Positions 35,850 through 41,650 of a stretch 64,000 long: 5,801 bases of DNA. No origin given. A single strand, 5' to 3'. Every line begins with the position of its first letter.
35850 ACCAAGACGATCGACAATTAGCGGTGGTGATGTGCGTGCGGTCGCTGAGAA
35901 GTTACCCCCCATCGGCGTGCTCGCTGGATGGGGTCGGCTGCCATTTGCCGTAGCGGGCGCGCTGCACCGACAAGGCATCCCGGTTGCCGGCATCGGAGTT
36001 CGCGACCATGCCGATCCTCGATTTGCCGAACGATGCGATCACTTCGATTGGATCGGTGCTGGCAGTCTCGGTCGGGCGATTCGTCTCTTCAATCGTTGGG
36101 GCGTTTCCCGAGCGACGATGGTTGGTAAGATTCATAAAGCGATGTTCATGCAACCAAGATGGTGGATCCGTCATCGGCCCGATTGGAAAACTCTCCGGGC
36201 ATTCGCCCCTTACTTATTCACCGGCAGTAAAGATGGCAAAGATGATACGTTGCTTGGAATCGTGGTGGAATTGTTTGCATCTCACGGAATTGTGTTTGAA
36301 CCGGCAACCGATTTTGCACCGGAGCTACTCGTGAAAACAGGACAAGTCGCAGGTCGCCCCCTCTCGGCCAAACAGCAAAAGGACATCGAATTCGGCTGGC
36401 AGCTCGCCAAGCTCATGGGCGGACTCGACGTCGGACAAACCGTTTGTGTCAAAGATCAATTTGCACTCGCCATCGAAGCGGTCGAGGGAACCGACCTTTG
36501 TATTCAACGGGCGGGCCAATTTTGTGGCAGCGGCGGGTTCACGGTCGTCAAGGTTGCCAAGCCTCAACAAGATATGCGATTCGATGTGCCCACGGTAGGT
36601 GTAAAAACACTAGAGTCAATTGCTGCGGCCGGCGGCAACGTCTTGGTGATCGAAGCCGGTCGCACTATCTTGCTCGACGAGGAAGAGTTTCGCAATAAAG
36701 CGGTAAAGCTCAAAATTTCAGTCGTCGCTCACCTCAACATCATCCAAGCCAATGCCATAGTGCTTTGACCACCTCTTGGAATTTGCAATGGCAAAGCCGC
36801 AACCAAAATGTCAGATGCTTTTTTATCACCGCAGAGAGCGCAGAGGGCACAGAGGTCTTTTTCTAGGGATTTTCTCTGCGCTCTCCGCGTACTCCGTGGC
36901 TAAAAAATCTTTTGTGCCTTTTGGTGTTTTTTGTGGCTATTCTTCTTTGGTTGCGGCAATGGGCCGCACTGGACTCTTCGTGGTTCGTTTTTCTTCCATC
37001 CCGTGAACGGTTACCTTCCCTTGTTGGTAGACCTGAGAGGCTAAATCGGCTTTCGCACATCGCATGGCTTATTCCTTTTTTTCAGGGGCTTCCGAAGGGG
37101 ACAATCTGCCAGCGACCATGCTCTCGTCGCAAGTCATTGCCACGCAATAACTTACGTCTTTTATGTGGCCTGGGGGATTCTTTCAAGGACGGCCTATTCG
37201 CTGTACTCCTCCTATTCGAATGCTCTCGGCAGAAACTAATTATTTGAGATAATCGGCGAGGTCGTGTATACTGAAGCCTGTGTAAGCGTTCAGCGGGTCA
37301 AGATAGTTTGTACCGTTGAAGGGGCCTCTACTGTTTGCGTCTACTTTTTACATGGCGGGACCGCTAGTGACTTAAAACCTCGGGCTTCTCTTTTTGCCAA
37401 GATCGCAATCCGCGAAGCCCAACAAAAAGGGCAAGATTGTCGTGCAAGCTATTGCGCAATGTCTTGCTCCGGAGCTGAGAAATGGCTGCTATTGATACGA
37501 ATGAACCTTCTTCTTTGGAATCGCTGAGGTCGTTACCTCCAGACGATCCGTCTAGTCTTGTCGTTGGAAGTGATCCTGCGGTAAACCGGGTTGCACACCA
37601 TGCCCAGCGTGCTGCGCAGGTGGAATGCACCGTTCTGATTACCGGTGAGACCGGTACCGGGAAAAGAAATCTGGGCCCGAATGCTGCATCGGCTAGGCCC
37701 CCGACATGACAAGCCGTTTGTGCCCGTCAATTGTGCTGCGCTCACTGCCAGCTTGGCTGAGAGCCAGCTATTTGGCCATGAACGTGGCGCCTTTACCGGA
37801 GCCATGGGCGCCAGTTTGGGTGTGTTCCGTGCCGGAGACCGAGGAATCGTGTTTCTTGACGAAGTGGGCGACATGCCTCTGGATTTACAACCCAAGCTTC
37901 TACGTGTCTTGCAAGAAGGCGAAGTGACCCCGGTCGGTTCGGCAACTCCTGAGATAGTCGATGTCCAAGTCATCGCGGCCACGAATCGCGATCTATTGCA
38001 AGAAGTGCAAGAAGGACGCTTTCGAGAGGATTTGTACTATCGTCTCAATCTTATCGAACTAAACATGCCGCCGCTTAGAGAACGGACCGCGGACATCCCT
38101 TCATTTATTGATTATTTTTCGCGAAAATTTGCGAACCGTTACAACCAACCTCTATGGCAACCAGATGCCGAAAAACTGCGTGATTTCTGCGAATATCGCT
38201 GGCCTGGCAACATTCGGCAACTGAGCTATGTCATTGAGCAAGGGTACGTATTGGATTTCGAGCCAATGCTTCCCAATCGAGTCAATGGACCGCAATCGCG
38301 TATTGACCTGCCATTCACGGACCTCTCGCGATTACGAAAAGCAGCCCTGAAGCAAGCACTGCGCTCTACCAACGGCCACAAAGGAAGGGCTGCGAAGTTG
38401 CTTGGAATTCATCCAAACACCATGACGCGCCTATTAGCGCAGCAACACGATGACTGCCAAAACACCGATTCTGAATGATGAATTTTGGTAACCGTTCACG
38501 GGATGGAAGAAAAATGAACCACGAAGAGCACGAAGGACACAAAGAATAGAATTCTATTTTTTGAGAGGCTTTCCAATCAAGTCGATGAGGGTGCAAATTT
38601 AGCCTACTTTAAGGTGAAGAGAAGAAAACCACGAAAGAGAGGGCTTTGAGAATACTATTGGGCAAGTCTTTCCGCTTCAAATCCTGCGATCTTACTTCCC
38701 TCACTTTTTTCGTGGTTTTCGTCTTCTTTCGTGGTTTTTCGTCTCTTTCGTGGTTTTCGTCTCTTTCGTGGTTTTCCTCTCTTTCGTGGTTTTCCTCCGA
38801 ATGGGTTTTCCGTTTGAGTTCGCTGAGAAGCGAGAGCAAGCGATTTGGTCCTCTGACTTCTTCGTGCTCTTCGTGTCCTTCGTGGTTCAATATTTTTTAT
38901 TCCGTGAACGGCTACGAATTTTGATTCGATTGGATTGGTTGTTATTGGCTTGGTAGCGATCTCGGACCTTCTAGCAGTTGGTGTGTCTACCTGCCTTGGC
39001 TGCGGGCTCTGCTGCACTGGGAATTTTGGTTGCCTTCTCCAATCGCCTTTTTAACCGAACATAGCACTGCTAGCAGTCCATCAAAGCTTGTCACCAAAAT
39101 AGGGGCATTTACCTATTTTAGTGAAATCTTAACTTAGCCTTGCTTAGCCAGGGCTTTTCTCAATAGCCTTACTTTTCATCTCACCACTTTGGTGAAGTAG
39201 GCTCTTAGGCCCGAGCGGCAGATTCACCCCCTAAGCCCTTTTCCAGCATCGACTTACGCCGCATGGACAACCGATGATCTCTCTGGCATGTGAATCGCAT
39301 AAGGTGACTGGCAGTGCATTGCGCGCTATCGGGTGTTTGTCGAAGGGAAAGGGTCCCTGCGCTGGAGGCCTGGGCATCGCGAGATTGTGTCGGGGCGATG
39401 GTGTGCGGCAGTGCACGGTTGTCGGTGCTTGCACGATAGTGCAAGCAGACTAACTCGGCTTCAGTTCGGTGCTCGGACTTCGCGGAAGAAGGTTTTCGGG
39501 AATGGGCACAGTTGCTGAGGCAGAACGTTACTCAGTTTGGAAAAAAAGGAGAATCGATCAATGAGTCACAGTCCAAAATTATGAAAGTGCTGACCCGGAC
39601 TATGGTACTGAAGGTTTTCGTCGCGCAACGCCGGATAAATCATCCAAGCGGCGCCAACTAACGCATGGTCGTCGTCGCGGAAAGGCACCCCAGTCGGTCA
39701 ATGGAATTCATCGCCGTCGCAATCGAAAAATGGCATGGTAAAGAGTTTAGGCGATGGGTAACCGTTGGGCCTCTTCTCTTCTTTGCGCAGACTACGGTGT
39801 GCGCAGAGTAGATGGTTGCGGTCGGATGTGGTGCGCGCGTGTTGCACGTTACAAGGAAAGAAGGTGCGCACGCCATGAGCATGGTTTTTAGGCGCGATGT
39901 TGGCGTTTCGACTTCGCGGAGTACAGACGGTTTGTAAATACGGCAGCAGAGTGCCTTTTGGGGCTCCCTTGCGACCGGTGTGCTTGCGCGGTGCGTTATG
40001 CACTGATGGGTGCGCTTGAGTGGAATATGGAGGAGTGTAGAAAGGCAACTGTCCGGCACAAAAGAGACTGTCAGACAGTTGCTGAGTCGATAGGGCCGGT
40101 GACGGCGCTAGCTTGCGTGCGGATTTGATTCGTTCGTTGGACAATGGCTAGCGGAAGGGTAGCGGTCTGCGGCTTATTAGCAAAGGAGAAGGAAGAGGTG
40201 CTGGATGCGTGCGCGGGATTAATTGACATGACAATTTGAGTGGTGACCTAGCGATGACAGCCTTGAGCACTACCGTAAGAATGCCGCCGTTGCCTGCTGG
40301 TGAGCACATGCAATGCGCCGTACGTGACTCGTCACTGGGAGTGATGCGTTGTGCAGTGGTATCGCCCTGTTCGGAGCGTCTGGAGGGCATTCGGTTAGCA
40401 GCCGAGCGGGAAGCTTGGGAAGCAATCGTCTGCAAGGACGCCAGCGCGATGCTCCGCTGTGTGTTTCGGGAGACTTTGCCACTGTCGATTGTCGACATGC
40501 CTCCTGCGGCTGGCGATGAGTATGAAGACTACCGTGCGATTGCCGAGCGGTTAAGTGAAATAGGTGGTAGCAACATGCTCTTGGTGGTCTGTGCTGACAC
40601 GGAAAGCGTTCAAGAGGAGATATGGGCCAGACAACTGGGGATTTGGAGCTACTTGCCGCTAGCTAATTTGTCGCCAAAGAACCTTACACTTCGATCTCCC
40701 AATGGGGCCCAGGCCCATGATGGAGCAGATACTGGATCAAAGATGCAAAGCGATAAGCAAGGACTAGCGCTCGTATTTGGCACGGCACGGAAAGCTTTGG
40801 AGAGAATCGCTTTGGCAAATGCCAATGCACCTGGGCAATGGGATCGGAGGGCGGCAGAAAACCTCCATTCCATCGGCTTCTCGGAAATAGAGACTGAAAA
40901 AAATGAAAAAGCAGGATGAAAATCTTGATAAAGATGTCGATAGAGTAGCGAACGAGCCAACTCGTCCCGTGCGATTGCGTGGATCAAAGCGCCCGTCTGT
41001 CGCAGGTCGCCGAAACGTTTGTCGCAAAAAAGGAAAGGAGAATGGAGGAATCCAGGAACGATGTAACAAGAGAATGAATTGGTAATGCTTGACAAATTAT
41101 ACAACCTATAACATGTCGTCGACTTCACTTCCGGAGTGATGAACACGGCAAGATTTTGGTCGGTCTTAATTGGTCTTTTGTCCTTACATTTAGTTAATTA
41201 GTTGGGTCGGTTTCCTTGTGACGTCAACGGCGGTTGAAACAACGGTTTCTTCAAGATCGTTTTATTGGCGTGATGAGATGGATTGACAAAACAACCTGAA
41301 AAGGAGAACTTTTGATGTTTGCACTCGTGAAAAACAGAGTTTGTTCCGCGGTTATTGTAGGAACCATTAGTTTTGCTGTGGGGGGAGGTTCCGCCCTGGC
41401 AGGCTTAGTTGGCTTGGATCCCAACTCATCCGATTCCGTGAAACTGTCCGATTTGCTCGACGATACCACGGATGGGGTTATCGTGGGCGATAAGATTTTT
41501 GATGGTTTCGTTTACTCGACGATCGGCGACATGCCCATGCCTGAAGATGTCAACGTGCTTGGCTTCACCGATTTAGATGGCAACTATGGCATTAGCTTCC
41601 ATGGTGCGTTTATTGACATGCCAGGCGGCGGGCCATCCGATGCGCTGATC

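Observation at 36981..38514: A sigma-54 enhancer-binding-protein gene bracketed by 34 nt inverted repeats and interrupted by a single-base homopolymer frame change: cargo of a non-autonomous element, or an invertible or decaying regulatory cassette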

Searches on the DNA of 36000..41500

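Call 23: search_rna_families(source=window, start=36000, end=41500, threshold=evalue, max_evalue=1)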
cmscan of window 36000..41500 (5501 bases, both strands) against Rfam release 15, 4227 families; matches with E-value up to 1: 0.
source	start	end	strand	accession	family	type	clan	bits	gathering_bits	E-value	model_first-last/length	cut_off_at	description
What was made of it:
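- No Rfam family matches the region (call 23).
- Tried and rejected: Rfam at a permissive E-value over 36000-41500 found nothing (call 23).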
